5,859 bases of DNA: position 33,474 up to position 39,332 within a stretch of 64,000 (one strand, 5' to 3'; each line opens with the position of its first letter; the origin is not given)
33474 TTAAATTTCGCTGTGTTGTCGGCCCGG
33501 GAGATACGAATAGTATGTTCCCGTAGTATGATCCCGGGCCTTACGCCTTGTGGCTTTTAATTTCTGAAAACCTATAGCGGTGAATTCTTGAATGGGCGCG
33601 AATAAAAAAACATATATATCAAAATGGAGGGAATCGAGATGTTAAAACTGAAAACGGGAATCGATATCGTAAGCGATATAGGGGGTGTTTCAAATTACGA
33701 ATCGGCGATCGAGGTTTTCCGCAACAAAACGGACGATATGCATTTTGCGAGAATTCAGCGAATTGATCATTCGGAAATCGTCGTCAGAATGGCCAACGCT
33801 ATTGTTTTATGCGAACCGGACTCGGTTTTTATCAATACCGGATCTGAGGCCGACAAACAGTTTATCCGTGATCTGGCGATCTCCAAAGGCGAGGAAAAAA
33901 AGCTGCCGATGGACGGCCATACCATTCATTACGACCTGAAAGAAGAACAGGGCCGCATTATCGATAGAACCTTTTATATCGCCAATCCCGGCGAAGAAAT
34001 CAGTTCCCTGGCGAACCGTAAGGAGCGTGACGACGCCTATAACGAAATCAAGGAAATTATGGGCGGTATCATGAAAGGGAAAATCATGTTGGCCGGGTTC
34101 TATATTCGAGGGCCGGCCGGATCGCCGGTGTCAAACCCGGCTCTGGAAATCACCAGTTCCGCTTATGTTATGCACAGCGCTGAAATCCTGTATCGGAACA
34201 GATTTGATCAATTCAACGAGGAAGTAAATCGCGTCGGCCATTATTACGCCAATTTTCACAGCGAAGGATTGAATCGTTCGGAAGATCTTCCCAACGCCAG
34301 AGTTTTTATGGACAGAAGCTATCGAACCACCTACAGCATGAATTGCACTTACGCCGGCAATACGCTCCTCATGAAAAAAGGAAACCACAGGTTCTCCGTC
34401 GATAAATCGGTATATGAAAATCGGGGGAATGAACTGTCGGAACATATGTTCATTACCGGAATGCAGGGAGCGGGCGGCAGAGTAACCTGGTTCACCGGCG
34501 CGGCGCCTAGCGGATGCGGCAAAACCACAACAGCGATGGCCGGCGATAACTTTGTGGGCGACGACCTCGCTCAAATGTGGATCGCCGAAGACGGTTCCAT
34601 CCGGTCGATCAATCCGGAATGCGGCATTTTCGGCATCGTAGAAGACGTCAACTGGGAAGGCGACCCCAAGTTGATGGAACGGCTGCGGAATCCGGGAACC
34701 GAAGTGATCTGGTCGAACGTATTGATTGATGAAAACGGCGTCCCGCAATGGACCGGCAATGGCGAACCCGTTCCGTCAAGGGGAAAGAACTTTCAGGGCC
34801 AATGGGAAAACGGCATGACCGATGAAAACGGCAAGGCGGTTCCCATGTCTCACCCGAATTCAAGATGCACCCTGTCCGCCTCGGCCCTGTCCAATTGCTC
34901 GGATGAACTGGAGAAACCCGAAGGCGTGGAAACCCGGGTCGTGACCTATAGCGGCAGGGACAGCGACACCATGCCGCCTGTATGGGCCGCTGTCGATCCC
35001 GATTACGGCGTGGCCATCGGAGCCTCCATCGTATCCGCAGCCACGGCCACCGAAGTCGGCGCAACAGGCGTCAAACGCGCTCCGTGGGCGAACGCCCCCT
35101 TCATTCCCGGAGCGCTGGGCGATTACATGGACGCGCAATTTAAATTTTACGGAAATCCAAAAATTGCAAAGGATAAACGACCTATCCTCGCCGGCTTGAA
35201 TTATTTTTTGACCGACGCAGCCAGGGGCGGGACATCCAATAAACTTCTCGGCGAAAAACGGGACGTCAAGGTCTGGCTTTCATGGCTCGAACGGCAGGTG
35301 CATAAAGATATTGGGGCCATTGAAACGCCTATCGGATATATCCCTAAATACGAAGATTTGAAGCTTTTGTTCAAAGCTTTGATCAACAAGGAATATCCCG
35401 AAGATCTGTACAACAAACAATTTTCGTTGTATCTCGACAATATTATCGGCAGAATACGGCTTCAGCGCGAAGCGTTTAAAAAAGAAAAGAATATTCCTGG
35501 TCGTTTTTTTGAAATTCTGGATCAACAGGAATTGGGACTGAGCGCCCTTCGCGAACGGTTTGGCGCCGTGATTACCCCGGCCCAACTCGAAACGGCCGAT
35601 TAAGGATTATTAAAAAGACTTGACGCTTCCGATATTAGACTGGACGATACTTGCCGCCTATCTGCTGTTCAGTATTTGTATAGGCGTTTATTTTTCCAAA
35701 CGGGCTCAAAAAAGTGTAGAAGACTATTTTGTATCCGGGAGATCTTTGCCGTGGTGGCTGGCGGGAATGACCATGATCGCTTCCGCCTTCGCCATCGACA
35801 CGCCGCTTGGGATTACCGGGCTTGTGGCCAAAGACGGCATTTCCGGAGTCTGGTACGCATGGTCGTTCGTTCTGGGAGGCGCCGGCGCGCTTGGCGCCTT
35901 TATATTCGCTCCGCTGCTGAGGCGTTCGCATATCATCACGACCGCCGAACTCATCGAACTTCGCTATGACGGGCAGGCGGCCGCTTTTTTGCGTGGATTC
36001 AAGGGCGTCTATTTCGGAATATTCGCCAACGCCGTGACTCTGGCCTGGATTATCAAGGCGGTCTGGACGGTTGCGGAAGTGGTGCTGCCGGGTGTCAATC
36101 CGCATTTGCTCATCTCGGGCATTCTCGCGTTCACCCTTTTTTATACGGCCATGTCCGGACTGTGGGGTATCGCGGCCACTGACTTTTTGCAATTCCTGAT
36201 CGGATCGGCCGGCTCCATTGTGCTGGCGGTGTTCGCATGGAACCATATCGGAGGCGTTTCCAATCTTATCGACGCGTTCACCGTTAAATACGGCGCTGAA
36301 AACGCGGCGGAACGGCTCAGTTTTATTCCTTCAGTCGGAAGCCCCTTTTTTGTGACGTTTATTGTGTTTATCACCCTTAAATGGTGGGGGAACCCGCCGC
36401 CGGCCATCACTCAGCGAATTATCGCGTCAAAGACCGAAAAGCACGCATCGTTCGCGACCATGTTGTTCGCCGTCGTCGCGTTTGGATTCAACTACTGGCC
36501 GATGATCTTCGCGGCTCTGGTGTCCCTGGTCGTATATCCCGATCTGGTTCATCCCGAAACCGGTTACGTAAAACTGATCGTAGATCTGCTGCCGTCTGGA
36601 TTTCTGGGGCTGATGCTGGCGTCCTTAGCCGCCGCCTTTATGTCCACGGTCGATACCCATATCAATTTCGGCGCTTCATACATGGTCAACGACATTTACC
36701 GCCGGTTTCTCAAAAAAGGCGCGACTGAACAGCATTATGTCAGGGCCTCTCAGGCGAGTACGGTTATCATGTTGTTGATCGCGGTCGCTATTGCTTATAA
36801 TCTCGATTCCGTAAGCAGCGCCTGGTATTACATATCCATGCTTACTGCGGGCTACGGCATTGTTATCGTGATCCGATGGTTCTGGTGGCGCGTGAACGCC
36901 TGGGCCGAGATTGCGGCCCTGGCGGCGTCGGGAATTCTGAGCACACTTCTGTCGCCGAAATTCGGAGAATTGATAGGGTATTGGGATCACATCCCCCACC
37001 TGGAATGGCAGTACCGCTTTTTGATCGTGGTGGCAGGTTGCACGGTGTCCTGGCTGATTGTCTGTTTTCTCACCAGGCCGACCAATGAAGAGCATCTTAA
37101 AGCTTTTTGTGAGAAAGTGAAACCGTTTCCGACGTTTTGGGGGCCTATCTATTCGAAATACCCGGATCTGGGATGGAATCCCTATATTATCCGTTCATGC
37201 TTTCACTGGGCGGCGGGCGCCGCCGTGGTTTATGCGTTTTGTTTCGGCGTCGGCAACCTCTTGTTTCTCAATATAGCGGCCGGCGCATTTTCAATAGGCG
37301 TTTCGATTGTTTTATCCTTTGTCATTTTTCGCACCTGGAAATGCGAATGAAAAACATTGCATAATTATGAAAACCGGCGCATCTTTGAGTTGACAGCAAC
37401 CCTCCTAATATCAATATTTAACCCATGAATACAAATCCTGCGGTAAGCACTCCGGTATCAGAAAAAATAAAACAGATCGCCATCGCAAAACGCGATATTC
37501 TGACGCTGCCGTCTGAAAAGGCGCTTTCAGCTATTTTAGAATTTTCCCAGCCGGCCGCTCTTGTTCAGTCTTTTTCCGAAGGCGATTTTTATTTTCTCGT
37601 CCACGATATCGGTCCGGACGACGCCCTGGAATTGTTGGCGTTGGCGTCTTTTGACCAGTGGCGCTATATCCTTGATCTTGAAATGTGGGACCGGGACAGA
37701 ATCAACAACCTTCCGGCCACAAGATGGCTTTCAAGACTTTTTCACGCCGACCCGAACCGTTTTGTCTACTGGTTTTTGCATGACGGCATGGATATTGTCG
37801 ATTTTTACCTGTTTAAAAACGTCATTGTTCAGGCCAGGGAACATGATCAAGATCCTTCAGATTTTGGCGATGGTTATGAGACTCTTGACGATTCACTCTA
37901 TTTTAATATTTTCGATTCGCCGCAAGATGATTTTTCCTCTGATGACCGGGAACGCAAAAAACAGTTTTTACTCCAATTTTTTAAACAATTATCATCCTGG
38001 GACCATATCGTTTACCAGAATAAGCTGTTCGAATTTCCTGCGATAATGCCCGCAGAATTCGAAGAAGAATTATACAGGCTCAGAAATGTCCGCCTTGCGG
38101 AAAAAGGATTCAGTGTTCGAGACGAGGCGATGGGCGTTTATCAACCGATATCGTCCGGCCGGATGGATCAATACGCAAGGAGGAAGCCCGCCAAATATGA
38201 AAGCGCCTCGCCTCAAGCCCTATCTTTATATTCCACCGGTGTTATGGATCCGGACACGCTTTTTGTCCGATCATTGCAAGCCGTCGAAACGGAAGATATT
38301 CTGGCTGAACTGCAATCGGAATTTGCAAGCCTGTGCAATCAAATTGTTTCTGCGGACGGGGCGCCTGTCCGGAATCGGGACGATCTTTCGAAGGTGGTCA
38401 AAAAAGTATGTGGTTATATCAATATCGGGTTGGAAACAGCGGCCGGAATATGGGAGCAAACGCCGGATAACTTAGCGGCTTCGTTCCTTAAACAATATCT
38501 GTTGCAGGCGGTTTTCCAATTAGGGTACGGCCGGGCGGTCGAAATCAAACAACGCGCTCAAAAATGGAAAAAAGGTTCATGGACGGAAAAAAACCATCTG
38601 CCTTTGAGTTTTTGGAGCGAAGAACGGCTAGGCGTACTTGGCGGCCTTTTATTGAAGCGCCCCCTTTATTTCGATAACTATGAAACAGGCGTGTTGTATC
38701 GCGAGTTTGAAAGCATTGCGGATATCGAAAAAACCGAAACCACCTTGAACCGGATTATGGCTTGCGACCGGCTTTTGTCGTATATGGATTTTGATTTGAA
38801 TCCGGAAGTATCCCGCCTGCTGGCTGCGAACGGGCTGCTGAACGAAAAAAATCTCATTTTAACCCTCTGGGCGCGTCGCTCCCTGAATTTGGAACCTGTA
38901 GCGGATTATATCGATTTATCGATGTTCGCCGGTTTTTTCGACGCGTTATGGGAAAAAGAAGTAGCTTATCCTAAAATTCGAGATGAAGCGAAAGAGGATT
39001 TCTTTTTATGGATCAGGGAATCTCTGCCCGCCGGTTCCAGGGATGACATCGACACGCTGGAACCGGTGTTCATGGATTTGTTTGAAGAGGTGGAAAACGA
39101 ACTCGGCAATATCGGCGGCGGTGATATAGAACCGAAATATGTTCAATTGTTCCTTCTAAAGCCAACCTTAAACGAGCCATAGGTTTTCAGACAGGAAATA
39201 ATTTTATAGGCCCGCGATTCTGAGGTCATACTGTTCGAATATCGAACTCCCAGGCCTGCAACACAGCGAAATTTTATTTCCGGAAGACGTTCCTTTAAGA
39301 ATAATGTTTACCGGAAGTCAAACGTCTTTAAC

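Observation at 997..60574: Hyper-abundant ~105-bp palindromic MITE/REP-like element occupying almost every intergenic gap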

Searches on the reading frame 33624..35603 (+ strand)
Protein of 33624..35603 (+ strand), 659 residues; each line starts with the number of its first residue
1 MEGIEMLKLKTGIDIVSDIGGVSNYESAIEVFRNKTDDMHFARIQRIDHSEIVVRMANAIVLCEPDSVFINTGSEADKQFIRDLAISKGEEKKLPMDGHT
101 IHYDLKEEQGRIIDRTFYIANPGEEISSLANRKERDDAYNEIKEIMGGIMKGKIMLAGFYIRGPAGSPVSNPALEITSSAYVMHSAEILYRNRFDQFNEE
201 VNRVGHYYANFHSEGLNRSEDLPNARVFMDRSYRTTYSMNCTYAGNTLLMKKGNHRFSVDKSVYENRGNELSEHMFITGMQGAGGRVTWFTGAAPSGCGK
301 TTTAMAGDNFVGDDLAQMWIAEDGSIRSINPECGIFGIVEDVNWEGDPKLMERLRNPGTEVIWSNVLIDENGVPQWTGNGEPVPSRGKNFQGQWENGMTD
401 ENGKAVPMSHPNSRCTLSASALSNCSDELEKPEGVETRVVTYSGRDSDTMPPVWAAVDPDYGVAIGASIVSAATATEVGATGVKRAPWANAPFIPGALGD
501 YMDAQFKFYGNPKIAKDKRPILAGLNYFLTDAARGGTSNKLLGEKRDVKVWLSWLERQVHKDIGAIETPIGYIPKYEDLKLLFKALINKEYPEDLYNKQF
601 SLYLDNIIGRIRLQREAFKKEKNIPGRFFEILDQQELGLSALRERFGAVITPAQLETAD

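Call 27: search_protein_families(library=pfam, proteins=[window:33624-35603:+])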
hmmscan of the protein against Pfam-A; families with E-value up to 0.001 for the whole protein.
window:33624-35603:+ (659 aa): 2 families
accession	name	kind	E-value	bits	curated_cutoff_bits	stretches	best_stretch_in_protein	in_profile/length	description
PF00821.23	PEPCK_GTP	-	4.4e-94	315.6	23.8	1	271-636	2-355/357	Phosphoenolpyruvate carboxykinase C-terminal P-loop domain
PF17297.7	PEPCK_N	-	3.3e-54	184.3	23.8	1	57-261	4-216/218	Phosphoenolpyruvate carboxykinase N-terminal domain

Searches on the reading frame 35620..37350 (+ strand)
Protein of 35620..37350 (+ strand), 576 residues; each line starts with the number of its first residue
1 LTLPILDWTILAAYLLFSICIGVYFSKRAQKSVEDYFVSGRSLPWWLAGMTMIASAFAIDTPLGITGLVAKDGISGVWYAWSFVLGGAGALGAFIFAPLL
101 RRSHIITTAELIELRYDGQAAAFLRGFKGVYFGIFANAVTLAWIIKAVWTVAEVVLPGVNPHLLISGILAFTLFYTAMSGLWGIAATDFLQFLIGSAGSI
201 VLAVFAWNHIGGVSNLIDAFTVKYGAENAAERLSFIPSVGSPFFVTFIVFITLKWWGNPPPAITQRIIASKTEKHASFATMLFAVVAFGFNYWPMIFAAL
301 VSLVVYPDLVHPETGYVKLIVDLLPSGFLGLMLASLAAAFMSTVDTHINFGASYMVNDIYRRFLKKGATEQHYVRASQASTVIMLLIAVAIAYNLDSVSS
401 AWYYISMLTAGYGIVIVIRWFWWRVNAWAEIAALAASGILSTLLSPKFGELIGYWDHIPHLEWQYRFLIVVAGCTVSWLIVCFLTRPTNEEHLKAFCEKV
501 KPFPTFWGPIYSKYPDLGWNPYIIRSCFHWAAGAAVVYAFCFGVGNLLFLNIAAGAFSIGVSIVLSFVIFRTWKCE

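Call 28: search_protein_families(library=pfam, proteins=[window:35620-37350:+])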
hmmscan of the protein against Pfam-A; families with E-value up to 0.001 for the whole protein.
window:35620-37350:+ (576 aa): 1 family
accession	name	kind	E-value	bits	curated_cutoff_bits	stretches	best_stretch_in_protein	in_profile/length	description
PF00474.23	SSF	-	2.1e-36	126.1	22.8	1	36-427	1-396/406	Sodium:solute symporter family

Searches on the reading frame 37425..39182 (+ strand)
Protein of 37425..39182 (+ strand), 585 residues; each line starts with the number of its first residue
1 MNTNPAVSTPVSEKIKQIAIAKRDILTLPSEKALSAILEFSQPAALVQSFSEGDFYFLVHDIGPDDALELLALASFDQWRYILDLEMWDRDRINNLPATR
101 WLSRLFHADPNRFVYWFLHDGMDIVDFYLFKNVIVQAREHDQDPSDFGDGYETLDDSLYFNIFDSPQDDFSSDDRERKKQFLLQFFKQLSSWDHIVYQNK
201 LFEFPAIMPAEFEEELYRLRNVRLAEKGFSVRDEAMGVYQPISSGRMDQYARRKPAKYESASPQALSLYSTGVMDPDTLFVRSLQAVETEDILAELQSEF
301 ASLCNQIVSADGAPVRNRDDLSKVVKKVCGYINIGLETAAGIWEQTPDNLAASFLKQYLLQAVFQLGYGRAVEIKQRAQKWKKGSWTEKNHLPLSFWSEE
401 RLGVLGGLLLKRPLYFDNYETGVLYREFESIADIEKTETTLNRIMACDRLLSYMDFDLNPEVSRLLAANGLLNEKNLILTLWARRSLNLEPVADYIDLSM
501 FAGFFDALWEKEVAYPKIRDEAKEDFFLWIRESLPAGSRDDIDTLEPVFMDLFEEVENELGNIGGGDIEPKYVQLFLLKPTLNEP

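Call 27: search_protein_families(library=pfam, proteins=[window:37425-39182:+])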
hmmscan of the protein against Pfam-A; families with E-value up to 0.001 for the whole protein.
window:37425-39182:+ (585 aa): 1 family
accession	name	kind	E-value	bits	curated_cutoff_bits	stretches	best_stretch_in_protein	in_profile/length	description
PF19676.4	DUF6178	-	3.5e-145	485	25.5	1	21-578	12-560/561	Family of unknown function (DUF6178)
